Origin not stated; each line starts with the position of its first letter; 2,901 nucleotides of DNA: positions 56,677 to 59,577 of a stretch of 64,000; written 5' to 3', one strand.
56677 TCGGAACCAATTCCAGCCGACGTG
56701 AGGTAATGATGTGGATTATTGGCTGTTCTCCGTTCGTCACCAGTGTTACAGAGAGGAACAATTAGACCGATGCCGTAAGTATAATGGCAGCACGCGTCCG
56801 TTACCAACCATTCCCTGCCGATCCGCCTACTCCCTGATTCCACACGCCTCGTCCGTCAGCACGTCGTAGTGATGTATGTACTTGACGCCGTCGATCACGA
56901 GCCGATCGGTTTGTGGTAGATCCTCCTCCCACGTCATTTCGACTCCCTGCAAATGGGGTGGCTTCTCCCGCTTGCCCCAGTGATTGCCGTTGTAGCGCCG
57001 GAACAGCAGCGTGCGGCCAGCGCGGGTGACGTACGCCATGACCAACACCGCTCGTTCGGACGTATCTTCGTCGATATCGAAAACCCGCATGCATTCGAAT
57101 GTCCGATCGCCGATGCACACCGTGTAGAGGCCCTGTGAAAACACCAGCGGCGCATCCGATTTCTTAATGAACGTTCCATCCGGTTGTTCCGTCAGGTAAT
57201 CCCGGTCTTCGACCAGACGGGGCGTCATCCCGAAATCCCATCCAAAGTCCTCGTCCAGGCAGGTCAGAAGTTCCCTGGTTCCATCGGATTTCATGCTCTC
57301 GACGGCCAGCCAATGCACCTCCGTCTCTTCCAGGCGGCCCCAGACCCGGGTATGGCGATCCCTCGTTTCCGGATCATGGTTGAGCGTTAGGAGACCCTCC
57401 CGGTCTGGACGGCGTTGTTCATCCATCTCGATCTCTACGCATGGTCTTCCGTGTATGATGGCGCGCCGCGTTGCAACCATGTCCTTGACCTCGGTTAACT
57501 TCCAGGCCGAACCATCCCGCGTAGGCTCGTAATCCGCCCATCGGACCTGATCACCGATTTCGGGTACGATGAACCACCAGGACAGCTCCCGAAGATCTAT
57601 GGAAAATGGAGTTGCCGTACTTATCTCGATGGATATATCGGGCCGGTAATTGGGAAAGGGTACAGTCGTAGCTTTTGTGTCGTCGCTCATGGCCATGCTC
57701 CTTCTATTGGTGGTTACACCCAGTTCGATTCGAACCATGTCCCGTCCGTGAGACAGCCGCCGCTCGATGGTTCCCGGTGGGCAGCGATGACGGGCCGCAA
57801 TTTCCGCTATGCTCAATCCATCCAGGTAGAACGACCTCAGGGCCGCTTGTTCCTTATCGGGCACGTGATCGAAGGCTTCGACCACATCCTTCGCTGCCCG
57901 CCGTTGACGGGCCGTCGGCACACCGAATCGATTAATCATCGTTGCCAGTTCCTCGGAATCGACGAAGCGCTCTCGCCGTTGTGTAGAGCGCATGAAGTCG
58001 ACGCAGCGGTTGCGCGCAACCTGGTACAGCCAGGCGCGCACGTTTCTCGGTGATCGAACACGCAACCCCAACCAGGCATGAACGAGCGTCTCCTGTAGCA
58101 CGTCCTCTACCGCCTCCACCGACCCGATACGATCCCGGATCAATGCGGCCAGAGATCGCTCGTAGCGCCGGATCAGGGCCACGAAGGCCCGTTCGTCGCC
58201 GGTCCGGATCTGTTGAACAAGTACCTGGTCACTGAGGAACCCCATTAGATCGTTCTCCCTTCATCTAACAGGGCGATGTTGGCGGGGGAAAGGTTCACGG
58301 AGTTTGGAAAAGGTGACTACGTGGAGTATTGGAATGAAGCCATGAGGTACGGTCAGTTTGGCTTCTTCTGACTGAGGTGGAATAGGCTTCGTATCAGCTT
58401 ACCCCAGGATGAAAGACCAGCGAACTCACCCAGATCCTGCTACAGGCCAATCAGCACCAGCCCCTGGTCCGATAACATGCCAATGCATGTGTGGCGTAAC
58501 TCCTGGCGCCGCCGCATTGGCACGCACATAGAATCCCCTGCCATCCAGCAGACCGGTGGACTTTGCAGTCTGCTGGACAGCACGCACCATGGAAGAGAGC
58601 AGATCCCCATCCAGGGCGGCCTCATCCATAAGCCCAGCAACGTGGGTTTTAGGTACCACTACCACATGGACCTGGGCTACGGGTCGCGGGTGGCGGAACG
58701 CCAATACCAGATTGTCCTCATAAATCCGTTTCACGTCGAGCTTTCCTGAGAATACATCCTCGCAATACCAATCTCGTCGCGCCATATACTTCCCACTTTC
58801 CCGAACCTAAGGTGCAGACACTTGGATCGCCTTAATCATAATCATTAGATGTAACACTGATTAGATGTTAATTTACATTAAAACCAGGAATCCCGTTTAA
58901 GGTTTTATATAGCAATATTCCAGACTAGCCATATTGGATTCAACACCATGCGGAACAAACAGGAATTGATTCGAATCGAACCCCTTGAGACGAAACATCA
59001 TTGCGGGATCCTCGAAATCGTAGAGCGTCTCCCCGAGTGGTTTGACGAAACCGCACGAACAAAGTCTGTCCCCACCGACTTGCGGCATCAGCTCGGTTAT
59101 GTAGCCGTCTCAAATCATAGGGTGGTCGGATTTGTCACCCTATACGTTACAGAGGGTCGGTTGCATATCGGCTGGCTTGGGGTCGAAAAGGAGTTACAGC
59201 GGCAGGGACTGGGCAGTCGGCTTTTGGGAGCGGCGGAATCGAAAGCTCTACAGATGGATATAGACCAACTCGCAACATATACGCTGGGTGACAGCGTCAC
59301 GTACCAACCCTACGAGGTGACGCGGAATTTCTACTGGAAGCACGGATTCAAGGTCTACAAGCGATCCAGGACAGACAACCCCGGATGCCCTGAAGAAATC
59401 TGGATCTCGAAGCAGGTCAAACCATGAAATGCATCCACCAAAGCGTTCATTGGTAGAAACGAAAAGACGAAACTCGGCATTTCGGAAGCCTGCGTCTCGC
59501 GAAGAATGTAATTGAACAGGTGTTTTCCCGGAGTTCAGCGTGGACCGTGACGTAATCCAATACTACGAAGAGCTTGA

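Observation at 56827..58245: ECF sigma factor with a ~280-aa soluble C-terminal extension of unknown fold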

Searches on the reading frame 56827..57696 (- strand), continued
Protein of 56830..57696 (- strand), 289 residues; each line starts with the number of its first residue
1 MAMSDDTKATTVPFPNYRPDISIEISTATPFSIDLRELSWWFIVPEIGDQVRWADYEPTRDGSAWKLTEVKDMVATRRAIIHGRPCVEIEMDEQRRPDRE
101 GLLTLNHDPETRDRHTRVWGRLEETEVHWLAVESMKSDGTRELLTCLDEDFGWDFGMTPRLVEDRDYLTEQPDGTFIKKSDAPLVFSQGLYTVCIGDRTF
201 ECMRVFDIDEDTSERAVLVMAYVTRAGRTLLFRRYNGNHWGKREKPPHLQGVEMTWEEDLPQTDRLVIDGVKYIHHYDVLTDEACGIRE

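Call 82: search_solved_structures(query=A3, max_evalue=10)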
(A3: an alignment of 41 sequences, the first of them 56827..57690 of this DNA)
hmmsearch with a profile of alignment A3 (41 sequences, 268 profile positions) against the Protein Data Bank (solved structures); distinct sequences matched with E-value up to 10: 5.
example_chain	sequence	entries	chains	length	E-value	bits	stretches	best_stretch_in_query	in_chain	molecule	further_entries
7lpo_A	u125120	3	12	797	0.45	12.7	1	11-54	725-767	Cytoplasmic protein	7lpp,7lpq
6f9h_A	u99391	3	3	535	0.51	12.6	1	32-96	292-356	Beta-amylase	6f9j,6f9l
2xff_A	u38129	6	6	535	0.51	12.5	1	32-96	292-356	BETA-AMYLASE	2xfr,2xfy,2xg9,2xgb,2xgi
6bc0_A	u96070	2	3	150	0.96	11.6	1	107-163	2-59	Rho guanine nucleotide exchange factor 28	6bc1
6ger_A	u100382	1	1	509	0.99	11.6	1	32-97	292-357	Beta-amylase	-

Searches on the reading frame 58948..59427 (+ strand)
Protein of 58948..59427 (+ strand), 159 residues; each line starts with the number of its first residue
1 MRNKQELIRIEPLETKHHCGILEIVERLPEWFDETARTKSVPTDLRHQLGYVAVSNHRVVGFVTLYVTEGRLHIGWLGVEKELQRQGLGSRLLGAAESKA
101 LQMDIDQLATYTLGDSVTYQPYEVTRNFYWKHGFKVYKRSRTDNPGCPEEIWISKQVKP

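Call 3: search_protein_families(library=pfam, proteins=[window:58948-59427:+], max_evalue=0.1)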
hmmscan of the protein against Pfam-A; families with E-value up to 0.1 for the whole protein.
window:58948-59427:+ (159 aa): 5 families
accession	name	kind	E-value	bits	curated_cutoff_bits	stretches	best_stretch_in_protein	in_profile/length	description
PF13508.13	Acetyltransf_7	-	3.2e-12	47.1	27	1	50-136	5-84/84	Acetyltransferase (GNAT) domain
PF00583.31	Acetyltransf_1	-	8.1e-11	42.7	20.7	1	42-134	24-116/116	Acetyltransferase (GNAT) family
PF13673.13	Acetyltransf_10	-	8.4e-10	39.2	23.6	1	46-143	29-116/128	Acetyltransferase (GNAT) domain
PF14542.12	Acetyltransf_CG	-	0.021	15.4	30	1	57-101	9-54/80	GCN5-related N-acetyl-transferase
PF08445.16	FR47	-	0.063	13.7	22.1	0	73-117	23-67/86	FR47-like protein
